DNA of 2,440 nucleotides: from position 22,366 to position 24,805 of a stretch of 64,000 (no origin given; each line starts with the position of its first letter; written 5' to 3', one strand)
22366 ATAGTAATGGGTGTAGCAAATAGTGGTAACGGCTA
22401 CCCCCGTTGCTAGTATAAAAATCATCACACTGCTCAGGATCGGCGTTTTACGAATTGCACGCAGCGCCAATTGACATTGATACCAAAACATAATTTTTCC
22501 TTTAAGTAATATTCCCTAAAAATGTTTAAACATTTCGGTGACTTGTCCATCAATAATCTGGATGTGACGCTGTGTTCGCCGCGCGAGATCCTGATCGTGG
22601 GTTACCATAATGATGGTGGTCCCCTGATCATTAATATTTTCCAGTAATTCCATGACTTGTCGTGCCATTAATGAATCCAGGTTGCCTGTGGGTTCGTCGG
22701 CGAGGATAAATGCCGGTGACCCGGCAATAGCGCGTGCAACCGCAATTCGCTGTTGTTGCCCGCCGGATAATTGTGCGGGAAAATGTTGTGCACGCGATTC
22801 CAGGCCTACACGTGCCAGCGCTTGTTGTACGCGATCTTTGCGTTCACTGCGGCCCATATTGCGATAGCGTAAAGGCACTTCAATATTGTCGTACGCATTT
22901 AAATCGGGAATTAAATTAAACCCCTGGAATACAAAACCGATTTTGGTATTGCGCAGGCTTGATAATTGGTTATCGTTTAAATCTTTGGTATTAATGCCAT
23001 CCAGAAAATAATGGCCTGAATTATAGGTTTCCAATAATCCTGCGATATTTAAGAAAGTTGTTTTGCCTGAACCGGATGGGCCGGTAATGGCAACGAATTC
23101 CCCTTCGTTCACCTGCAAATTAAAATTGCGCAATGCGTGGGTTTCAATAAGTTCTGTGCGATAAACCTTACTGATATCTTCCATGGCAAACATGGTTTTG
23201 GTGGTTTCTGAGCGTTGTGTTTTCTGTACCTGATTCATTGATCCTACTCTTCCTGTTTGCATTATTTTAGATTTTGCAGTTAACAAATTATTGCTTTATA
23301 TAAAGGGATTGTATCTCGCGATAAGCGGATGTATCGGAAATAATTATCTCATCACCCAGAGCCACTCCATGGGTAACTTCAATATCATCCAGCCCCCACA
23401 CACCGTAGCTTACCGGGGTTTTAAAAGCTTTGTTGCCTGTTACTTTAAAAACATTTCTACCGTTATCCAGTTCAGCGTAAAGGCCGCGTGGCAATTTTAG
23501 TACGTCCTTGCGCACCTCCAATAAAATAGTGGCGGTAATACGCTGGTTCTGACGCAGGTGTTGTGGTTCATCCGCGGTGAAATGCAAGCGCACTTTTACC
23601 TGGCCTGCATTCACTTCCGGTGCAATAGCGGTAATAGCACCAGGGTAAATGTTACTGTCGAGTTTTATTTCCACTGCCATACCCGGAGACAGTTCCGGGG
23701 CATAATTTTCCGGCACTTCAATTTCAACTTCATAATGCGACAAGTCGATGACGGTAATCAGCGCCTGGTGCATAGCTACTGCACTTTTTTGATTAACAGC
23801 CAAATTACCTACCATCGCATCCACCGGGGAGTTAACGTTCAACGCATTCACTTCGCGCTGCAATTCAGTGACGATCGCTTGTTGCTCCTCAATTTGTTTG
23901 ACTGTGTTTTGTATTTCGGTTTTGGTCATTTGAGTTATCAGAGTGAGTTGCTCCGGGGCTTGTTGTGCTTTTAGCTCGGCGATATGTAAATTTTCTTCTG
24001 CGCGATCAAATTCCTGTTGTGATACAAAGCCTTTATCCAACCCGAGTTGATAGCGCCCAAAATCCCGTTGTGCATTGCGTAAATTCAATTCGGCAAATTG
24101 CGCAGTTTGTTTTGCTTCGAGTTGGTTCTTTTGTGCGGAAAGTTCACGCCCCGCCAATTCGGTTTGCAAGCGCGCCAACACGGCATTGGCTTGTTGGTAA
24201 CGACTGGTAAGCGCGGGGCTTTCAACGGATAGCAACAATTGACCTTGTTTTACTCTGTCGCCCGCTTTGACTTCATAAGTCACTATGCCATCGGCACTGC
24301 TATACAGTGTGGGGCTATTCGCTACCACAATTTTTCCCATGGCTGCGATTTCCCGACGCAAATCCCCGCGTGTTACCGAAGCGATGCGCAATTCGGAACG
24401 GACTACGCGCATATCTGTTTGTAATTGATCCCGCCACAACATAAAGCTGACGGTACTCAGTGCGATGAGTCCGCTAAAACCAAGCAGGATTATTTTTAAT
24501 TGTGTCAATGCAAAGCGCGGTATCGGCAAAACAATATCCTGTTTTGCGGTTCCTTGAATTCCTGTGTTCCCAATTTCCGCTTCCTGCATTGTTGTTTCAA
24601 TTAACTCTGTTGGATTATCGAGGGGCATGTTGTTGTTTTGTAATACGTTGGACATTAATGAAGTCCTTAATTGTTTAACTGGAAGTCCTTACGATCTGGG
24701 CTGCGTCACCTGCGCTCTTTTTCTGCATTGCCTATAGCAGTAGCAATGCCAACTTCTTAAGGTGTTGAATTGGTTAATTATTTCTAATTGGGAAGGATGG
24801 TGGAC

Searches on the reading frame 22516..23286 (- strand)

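Call 12: search_protein_families(library=pfam, proteins=[window:22516-23286:-], max_evalue=0.001)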
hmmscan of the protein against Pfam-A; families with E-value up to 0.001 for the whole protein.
window:22516-23286:- (256 aa): 6 families
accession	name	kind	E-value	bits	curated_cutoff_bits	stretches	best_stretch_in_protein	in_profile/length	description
PF00005.33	ABC_tran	-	6.4e-31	108.2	25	1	52-200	1-136/137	ABC transporter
PF13304.12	AAA_21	-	1.8e-08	35.3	27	0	64-105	1-46/304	AAA domain, putative AbiEii toxin, Type IV TA system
PF02463.25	SMC_N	-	3.7e-07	30.2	40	1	61-245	23-212/220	RecF/RecN/SMC N terminal domain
PF13555.12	AAA_29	-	0.00036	20.7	27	1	44-79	4-39/61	P-loop containing region of AAA domain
PF25199.1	nSTAND_NTPase5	-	0.00062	20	34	0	59-117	38-99/145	Novel STAND NTPase 5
PF13238.12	AAA_18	-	0.00096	20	29.4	0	65-105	1-33/128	AAA domain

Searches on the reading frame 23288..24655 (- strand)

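Call 12: search_protein_families(library=pfam, proteins=[window:23288-24655:-], max_evalue=0.001)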
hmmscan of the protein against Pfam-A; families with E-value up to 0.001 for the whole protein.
window:23288-24655:- (455 aa): 3 families
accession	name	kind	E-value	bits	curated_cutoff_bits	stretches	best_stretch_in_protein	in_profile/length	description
PF13437.12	HlyD_3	-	3.8e-15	57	22.2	1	274-368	2-98/106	HlyD family secretion protein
PF16576.10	HlyD_D23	-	4.1e-13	49.6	30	1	100-361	3-203/214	Barrel-sandwich domain of CusB or HlyD membrane-fusion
PF12700.13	HlyD_2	-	3.9e-08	32.9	25.1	1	80-168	31-115/416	HlyD family secretion protein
